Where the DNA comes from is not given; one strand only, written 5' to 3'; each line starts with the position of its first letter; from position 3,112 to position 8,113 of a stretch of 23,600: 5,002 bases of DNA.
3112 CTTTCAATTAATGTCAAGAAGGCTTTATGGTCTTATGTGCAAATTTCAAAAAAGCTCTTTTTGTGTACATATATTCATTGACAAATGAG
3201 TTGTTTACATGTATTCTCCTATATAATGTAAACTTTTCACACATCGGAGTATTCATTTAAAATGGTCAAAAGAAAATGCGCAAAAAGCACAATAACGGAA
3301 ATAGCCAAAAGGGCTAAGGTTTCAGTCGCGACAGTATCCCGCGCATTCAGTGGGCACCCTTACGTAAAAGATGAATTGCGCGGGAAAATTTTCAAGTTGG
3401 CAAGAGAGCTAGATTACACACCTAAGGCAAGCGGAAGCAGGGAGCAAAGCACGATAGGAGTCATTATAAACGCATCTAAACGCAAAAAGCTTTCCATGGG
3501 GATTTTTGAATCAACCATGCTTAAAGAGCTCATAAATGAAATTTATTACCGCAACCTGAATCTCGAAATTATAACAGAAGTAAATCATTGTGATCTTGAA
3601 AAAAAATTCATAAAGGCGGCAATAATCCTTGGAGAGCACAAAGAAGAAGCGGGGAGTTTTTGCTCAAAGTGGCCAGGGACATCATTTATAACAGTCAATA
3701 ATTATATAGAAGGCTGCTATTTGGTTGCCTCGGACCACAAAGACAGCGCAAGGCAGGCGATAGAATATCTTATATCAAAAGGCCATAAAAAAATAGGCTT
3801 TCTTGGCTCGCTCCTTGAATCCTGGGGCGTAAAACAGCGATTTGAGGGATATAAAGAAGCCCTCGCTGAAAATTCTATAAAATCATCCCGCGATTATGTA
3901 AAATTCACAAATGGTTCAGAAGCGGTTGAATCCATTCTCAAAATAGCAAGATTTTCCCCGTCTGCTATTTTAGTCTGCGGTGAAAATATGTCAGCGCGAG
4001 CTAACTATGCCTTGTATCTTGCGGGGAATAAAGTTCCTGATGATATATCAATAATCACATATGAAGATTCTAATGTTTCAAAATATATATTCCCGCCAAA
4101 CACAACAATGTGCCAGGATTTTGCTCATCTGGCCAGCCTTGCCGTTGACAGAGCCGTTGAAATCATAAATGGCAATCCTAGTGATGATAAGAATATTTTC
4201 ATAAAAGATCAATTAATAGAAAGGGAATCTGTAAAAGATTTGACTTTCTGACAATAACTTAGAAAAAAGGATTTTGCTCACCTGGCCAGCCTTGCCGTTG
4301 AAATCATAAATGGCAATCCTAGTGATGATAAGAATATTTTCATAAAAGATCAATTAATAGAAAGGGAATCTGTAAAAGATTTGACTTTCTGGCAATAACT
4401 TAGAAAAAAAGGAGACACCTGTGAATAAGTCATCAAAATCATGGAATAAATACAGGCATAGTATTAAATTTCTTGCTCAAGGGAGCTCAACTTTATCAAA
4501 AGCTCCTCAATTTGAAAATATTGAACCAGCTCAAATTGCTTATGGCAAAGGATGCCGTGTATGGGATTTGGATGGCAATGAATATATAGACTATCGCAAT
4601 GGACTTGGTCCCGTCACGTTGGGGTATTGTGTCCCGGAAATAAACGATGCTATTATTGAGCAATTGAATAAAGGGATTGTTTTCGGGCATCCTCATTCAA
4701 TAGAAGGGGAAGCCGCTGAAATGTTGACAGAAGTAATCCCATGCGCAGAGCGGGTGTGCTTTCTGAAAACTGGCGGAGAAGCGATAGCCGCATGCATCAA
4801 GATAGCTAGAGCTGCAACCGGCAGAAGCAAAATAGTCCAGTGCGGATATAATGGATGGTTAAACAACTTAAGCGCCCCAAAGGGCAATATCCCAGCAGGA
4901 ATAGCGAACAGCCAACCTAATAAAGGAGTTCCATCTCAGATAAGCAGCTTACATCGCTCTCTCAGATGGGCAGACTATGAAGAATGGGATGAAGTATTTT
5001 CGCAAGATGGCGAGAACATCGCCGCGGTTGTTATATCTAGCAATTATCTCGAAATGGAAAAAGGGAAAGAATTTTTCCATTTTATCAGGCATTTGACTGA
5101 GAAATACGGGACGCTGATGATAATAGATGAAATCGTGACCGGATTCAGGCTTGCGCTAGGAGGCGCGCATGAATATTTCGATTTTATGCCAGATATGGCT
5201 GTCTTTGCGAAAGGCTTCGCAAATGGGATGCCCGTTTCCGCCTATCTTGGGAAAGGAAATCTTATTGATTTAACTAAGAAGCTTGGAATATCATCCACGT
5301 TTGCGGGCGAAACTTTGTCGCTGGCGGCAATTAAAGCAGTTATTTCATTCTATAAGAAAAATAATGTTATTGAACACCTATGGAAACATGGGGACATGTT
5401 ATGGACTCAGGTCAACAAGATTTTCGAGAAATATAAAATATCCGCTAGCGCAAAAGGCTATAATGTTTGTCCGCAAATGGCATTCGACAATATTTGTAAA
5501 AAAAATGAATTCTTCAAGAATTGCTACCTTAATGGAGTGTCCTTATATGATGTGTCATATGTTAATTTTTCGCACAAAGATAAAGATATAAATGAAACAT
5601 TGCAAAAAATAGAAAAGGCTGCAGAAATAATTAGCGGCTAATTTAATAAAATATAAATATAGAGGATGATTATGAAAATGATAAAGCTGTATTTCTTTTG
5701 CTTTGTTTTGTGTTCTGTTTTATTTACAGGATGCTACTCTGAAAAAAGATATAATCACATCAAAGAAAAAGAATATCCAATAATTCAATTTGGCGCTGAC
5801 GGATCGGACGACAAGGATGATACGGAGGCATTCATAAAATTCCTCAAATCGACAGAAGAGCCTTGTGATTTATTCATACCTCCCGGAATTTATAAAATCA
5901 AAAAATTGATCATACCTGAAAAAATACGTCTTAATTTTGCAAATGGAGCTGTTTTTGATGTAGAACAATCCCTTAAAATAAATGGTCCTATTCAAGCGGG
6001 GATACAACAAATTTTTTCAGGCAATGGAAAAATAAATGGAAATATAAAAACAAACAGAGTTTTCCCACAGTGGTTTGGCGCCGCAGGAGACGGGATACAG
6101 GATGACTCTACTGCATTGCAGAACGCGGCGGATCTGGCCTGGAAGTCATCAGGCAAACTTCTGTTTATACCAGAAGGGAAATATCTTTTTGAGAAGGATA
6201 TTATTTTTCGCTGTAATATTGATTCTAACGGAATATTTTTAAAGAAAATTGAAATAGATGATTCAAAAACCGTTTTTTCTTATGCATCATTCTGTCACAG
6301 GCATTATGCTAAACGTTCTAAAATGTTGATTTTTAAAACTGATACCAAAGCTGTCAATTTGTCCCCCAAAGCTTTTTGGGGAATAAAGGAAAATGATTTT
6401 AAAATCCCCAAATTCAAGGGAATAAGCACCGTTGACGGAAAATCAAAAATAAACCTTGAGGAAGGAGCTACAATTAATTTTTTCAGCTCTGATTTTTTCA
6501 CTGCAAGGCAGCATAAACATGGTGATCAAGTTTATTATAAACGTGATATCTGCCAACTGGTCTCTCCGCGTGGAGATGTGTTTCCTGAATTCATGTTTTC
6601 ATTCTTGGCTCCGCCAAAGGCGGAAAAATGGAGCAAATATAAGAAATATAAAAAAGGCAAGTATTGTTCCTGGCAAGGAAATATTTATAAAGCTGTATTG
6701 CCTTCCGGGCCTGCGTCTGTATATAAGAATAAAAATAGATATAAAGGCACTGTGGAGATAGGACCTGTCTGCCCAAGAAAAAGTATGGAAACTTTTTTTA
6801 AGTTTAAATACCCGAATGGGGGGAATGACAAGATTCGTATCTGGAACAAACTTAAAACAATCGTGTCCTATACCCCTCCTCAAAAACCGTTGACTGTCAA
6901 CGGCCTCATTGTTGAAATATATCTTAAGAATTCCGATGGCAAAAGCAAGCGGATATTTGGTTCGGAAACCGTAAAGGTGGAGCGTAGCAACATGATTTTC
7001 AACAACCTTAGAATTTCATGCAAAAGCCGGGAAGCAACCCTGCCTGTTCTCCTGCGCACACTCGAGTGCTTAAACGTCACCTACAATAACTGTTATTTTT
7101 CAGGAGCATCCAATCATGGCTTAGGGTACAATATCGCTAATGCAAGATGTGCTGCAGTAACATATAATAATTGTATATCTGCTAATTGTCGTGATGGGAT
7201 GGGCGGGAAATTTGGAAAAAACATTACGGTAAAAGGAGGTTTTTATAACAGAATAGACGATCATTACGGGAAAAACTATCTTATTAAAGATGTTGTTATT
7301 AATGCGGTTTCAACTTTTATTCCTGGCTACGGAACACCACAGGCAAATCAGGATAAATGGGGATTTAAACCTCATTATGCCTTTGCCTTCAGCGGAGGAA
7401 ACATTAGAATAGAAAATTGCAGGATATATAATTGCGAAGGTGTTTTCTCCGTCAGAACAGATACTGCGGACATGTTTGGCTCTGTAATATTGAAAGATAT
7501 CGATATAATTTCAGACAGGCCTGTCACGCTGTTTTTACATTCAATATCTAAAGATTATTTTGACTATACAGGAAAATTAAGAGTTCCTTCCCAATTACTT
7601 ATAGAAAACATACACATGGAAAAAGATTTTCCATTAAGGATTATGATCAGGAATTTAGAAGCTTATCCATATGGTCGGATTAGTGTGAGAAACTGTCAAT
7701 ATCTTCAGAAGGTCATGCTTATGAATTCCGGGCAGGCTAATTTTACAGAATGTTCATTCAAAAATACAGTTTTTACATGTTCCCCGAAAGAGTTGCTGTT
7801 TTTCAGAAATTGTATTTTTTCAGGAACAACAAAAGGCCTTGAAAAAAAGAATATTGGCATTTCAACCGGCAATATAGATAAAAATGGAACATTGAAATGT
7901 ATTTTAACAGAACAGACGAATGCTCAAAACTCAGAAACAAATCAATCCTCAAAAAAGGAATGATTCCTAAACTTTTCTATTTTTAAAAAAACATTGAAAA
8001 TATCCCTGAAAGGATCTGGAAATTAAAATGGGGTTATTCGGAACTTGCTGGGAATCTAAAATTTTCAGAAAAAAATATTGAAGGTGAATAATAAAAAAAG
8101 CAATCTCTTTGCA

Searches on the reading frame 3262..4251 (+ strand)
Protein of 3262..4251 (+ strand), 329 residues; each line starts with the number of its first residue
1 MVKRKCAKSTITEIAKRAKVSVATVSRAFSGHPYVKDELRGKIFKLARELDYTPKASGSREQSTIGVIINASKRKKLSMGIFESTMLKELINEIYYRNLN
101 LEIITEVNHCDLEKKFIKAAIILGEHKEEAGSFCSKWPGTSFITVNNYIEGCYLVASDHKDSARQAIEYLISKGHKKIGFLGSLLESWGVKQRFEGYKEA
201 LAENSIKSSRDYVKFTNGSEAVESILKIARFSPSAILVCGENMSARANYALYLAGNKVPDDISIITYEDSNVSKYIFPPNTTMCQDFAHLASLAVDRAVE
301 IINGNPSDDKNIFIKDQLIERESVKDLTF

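Call 7: search_protein_families(library=pfam, proteins=[window:3262-4251:+])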
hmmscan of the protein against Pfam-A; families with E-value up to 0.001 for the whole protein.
window:3262-4251:+ (329 aa): 3 families
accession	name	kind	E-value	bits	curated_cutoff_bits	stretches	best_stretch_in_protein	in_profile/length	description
PF13377.12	Peripla_BP_3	-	2.1e-24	86.9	26.5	1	167-324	1-167/167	Periplasmic binding protein-like domain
PF00356.27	LacI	-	3.8e-15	55.8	27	1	10-54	1-45/46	Bacterial regulatory proteins, lacI family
PF00532.27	Peripla_BP_1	-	0.00029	20.8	22.2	1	151-264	96-215/281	Periplasmic binding proteins and sugar binding domain of LacI family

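Call 9: find_encoding_contigs(protein=window:3262-4251:+, flank=10000, max_places=6)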
Protein window:3262-4251:+ (329 aa): 2 contigs read that carry it; 2 places shown.
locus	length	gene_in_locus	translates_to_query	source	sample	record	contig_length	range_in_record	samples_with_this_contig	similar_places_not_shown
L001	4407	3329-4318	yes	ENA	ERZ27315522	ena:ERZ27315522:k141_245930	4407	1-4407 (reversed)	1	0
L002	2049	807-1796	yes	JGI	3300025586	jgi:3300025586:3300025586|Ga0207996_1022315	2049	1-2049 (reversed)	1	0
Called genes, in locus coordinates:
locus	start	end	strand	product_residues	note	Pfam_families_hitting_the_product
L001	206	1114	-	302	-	-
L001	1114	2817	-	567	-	PF00933:Glyco_hydro_3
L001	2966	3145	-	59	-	-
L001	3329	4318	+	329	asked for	PF00356:LacI, PF13377:Peripla_BP_3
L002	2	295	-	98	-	?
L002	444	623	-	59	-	-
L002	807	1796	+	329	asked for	PF00356:LacI, PF13377:Peripla_BP_3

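Call 14: find_homologous_proteins(query=window:3262-4251:+, max_evalue=1e-20)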
Query window:3262-4251:+ (329 aa): 12 proteins with E <= 1e-20 among 2808 candidates.
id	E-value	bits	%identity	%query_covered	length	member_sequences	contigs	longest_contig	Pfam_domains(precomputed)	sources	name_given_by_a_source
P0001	3.8e-213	724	100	100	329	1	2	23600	PF13377.13,PF00356.28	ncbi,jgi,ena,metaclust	metaclust:\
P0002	1.2e-24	105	29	97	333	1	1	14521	PF13377.13,PF00532.28,PF00356.28,PF13407.13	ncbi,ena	-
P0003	1.6e-24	105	29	97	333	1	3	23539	PF13377.13,PF00532.28,PF00356.28,PF13407.13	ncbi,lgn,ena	-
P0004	1.2e-23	102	29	97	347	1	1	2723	PF13377.13,PF00532.28,PF00356.28,PF13407.13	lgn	-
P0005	1.3e-23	102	28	97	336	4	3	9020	PF13377.13,PF00532.28,PF00356.28,PF13407.13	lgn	-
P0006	3.4e-23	101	29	96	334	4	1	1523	PF13377.13,PF00532.28,PF00356.28,PF13407.13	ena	-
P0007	1.3e-22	99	27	96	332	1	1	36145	PF13377.13,PF00532.28,PF00356.28,PF13407.13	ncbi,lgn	ncbi:MAG: LacI family DNA-binding transcriptional regulator [Thermotaleaceae bacterium]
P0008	3.7e-22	97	31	96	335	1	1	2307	PF13377.13,PF00532.28,PF00356.28,PF13407.13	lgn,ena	-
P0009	4.2e-22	97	30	96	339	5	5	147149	PF13377.13,PF00532.28,PF00356.28,PF13407.13,PF01381.29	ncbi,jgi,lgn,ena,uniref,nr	ncbi:MAG: transcriptional regulator, LacI family [Caloramator sp.]|jgi:LacI family transcriptional r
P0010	8.4e-22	96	30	97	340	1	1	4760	PF13377.13,PF00532.28,PF00356.28,PF13407.13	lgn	-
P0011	1.3e-21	95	28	96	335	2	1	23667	PF13377.13,PF00532.28,PF00356.28,PF13407.13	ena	-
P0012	3.6e-21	94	27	97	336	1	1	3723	PF13377.13,PF00532.28,PF00356.28,PF13407.13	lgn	-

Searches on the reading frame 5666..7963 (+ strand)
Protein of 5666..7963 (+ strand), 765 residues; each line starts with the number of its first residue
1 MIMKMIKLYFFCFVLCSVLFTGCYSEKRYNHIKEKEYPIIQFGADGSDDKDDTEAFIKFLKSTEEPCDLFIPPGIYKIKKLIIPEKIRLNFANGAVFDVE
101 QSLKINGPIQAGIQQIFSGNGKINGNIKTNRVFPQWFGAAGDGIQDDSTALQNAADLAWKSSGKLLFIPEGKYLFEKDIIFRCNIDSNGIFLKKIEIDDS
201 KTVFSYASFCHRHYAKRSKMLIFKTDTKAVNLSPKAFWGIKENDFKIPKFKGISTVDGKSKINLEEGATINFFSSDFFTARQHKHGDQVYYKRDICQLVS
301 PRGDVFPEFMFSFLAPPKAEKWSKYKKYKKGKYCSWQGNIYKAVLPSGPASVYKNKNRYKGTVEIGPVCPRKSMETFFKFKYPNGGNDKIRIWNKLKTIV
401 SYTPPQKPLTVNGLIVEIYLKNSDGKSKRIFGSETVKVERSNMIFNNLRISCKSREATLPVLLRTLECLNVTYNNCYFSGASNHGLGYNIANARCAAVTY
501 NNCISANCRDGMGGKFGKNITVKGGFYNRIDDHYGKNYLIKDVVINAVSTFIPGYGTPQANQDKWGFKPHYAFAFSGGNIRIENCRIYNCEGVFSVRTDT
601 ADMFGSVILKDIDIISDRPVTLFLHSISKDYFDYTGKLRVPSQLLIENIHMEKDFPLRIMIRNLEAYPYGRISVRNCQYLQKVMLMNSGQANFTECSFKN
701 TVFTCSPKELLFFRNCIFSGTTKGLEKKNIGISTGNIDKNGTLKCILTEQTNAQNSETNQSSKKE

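Call 7: search_protein_families(library=pfam, proteins=[window:5666-7963:+])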
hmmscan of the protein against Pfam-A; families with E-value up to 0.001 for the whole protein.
window:5666-7963:+ (765 aa): 1 family
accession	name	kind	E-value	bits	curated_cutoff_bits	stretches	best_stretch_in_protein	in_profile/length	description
PF12708.12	Pect-lyase_RHGA_epim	-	5.5e-15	56.2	27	2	137-184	7-55/213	Rhamnogalacturonase A/epimerase, pectate lyase-like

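Call 46: find_homologous_proteins(query=window:5666-7963:+, max_evalue=1e-20)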
Query window:5666-7963:+ (765 aa): 38 proteins with E <= 1e-20 among 5863 candidates.
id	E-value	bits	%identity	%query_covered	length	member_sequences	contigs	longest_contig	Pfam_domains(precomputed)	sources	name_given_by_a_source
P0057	0.0e+0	1783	100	100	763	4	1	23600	PF12708.13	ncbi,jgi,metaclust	metaclust:\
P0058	1.3e-231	789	56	79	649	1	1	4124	PF12708.13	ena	-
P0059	5.3e-227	774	56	79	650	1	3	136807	PF12708.13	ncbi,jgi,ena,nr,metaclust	ncbi:MAG: hypothetical protein A2020_02555 [Lentisphaerae bacterium GWF2_45_14]|nr:MAG: hypothetical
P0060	1.3e-225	769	54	81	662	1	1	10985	PF12708.13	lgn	-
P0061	1.5e-221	756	55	80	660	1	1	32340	PF12708.13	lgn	-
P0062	1.2e-220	753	54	80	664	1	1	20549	PF12708.13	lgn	-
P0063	6.7e-208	710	46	99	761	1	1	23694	PF12708.13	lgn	-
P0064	6.4e-205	701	47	92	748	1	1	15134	PF12708.13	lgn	-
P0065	8.8e-203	694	46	94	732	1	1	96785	PF12708.13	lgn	-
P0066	4.9e-189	648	42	95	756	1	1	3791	PF12708.13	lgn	-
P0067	1.1e-188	647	43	93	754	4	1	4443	PF12708.13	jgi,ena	jgi:hypothetical protein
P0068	1.4e-188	647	43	92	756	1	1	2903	PF12708.13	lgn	-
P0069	2.2e-188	646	43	96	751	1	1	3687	PF12708.13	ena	-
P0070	1.7e-185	636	42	95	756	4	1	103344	PF12708.13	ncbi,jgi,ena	ncbi:MAG: glycosyl hydrolase family 28-related protein [Victivallaceae bacterium]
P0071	1.2e-184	634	42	92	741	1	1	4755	PF12708.13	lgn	-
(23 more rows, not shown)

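Call 47: find_encoding_contigs(protein=P0059, flank=10000, max_places=2)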
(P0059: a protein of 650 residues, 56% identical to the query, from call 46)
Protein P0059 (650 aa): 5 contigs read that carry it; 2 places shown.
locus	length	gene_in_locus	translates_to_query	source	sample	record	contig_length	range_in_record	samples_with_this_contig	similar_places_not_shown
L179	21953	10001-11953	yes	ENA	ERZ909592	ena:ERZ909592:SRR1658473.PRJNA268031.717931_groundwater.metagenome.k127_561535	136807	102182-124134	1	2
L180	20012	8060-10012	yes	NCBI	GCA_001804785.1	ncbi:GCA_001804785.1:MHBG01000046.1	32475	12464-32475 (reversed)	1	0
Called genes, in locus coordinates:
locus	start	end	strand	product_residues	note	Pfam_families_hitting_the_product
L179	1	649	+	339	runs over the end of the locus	PF14486:DUF4432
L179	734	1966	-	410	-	PF07690:MFS_1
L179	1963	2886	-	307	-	PF00152:tRNA-synt_2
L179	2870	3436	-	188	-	PF08207:EFP_N, PF01132:EFP, PF09285:Elong-fact-P_C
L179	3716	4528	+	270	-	PF02311:AraC_binding, PF00165:HTH_AraC (faint), PF12833:HTH_18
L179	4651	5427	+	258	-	PF04909:Amidohydro_2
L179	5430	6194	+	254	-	-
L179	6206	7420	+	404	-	PF00202:Aminotran_3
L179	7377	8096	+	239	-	-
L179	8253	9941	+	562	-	PF12733:Cadherin-like, PF24981:Beta-prop_ATRN-LZTR1 (faint), PF13415:Beta-prop_FBX42 (weak), PF24681:Kelch_KLHDC2_KLHL20_DRC7, PF01344:Kelch_1 (weak), PF05345:He_PIG (weak)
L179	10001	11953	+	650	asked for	PF12708:Pect-lyase_RHGA_epim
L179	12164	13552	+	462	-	PF03315:SDH_beta, PF03313:SDH_alpha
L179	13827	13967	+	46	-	-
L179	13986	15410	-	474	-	PF00512:HisKA, PF02518:HATPase_c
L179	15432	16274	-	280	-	PF00583:Acetyltransf_1, PF18014:Acetyltransf_18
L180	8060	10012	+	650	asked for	PF12708:Pect-lyase_RHGA_epim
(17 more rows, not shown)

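Call 48: find_encoding_contigs(protein=P0063, flank=10000, max_places=2)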
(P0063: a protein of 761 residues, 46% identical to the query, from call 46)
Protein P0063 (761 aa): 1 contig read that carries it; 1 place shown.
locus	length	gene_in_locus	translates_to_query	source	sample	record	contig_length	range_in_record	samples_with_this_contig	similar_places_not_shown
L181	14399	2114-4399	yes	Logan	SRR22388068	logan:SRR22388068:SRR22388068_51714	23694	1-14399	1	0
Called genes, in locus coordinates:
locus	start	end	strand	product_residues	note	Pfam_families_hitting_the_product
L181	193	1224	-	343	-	PF00356:LacI, PF13377:Peripla_BP_3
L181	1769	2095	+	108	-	-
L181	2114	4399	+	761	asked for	PF12708:Pect-lyase_RHGA_epim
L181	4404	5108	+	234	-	-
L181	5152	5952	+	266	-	PF04909:Amidohydro_2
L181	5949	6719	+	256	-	PF04909:Amidohydro_2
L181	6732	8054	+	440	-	PF04734:Ceramidase_alk (weak)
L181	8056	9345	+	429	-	PF01041:DegT_DnrJ_EryC1, PF00266:Aminotran_5 (weak)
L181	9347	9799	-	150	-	PF00383:dCMP_cyt_deam_1, PF14437:MafB19-deam, PF14439:Bd3614-deam (weak)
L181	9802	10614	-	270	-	-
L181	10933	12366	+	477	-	PF02321:OEP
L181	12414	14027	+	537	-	PF00749:tRNA-synt_1c, PF19269:Anticodon_2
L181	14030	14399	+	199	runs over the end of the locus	PF01327:Pep_deformylase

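Call 49: find_encoding_contigs(protein=P0061, flank=10000, max_places=2)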
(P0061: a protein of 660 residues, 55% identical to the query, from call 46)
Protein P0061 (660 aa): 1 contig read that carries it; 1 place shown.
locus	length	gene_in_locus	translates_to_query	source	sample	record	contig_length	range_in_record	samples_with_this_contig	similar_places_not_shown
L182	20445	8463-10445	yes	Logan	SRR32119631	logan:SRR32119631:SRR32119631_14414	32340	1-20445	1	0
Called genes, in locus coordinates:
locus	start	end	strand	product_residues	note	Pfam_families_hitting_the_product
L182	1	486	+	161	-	?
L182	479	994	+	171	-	PF19502:DUF6036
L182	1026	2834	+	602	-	PF00009:GTP_EFTU, PF03144:GTP_EFTU_D2 (weak), PF00679:EFG_C, PF06421:LepA_C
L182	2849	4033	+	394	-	PF10502:Peptidase_S26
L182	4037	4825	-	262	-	PF02311:AraC_binding, PF07883:Cupin_2, PF00165:HTH_AraC (faint), PF12833:HTH_18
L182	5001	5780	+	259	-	PF04909:Amidohydro_2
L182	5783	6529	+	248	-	-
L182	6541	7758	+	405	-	PF00202:Aminotran_3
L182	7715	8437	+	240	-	-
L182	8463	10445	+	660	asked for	PF12708:Pect-lyase_RHGA_epim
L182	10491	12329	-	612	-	PF23161:HTH_RNase_II, PF00773:RNB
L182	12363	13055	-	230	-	PF08238:Sel1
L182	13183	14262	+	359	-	-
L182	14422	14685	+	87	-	PF00312:Ribosomal_S15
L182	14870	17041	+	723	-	PF01138:RNase_PH, PF03725:RNase_PH_C, PF03726:PNPase, PF01138:RNase_PH, PF00013:KH_1, PF00575:S1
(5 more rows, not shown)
